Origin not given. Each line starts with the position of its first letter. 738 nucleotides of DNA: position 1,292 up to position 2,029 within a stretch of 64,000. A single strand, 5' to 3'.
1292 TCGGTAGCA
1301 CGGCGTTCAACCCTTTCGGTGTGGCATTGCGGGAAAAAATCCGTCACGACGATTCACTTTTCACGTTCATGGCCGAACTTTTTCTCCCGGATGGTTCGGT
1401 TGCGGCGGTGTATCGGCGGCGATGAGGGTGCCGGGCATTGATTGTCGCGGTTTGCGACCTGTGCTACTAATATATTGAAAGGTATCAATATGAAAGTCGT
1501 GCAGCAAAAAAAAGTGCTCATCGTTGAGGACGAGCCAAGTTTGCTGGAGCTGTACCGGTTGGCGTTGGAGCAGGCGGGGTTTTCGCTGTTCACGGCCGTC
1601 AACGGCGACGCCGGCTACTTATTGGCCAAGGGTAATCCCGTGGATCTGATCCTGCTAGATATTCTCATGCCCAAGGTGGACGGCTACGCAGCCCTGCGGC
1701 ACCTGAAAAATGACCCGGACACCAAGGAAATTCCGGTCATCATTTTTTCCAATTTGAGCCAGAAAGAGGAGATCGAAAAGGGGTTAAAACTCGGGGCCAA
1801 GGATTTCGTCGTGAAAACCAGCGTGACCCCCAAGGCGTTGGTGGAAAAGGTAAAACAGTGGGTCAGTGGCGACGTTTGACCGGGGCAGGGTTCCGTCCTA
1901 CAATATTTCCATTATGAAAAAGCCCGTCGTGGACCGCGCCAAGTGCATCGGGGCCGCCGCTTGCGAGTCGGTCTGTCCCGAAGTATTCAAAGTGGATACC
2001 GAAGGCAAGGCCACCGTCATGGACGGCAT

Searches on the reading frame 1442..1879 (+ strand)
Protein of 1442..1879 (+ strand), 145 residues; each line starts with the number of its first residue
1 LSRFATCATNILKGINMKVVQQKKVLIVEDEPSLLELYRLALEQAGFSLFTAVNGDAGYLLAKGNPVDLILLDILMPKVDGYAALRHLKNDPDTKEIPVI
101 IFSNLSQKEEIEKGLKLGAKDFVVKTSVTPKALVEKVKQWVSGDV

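Call 55: search_protein_families(library=pfam, proteins=[window:1442-1879:+], max_evalue=0.00001)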
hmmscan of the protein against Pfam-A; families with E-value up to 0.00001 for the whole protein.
window:1442-1879:+ (145 aa): 1 family
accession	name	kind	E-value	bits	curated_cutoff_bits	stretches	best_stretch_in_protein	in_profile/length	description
PF00072.30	Response_reg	-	1.4e-24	86.8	30.2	1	25-137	1-110/111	Response regulator receiver domain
